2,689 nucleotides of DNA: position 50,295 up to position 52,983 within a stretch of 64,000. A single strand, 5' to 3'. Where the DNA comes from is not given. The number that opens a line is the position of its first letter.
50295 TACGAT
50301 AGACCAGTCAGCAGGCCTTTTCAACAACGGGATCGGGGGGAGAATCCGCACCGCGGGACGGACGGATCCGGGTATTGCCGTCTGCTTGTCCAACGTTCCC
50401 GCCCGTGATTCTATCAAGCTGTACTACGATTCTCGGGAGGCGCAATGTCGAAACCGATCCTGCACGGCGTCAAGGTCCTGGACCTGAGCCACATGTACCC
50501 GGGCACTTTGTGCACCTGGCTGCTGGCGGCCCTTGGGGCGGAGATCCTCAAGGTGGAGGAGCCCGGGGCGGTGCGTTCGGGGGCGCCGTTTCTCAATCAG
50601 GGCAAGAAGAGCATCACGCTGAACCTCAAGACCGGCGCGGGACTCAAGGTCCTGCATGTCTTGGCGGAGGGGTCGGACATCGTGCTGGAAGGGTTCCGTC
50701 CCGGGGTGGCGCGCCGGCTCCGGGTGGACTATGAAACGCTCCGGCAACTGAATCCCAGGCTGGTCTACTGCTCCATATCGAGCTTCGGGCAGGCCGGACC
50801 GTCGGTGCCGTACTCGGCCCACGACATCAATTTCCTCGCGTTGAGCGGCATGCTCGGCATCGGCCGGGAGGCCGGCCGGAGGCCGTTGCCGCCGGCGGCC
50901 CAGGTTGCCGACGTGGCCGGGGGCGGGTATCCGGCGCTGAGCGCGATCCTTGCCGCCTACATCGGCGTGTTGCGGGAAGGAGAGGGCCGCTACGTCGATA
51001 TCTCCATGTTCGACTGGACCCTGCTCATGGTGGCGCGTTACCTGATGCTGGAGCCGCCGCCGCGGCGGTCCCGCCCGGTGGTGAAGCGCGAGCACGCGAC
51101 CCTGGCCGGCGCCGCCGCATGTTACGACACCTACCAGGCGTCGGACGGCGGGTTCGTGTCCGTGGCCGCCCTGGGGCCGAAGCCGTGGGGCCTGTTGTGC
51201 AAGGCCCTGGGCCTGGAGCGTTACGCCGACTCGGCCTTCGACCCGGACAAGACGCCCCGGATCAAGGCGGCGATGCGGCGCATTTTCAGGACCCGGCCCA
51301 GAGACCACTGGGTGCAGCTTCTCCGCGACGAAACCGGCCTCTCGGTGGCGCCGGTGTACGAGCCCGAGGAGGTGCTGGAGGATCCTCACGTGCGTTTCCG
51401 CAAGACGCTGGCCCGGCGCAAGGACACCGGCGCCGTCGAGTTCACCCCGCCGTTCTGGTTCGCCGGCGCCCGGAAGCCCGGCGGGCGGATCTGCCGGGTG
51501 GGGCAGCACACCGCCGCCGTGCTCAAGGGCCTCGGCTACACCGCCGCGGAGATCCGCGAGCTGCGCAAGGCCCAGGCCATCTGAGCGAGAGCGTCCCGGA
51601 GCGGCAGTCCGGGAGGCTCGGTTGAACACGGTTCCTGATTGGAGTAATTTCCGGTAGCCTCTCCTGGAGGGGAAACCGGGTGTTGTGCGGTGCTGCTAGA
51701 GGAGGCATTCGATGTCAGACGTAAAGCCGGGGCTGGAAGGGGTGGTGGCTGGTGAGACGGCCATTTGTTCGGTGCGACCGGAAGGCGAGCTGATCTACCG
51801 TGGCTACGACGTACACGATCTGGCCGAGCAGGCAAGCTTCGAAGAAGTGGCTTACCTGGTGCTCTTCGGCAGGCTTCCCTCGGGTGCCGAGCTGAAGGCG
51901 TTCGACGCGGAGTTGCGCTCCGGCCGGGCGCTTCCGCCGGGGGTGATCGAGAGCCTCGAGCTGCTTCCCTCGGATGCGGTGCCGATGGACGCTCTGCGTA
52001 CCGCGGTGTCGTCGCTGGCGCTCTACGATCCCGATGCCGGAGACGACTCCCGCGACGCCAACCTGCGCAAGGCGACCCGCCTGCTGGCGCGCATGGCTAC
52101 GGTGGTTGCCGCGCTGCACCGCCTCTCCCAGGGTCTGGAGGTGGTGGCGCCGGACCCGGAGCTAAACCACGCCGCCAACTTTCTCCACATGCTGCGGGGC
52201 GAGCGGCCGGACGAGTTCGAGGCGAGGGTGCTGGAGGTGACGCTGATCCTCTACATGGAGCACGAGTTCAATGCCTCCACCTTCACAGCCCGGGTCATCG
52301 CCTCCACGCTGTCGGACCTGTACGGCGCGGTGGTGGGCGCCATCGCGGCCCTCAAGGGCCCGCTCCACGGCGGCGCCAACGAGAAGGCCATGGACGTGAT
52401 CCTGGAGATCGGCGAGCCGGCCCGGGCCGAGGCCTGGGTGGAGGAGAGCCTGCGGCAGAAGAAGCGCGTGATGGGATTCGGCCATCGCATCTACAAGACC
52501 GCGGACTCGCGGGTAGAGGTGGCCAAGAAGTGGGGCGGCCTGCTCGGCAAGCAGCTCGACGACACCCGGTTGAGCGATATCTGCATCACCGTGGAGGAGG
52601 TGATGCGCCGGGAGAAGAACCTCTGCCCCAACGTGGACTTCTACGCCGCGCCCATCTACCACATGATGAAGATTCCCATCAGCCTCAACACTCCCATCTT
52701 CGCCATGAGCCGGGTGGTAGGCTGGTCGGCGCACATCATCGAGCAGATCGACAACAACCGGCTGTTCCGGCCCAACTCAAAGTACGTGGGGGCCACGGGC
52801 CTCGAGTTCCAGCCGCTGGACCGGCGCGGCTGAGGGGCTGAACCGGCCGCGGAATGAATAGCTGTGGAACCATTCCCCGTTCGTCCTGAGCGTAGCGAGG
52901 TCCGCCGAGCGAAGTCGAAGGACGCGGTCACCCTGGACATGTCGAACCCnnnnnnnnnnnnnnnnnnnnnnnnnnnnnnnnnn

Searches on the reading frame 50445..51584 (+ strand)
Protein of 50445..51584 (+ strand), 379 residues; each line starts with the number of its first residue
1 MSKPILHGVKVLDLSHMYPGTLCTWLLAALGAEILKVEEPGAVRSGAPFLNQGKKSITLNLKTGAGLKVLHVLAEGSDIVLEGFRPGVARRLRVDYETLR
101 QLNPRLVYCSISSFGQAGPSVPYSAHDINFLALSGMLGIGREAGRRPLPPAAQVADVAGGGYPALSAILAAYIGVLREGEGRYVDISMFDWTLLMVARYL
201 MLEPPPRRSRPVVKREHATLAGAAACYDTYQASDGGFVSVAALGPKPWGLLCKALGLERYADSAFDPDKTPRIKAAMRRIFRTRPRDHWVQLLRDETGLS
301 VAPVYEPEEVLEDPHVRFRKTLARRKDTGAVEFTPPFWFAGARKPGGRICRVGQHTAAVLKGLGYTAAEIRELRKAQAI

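Call 37: search_protein_families(library=pfam, proteins=[window:50445-51584:+], max_evalue=0.001)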
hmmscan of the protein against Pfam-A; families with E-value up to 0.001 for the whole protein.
window:50445-51584:+ (379 aa): 1 family
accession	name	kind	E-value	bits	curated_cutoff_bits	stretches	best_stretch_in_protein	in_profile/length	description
PF02515.22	CoA_transf_3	-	4.9e-77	260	23.3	1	6-341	1-350/366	CoA-transferase family III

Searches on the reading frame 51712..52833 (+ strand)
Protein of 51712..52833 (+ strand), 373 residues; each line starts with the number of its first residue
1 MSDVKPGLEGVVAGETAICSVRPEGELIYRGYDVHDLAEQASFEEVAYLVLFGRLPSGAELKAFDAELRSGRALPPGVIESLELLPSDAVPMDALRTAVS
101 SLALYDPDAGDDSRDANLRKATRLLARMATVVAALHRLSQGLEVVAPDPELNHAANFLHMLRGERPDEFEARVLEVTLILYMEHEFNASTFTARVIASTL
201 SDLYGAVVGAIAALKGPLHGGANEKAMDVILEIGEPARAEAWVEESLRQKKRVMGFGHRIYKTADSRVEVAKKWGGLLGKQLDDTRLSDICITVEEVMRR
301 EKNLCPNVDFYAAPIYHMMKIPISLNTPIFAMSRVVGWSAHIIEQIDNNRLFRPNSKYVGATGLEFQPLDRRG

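Call 38: search_protein_families(library=pfam, proteins=[window:51712-52833:+], max_evalue=0.001)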
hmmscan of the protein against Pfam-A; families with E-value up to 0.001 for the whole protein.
window:51712-52833:+ (373 aa): 1 family
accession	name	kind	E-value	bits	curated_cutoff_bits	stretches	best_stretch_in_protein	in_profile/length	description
PF00285.26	Citrate_synt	-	8.3e-133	443.3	27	1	7-354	1-356/357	Citrate synthase, C-terminal domain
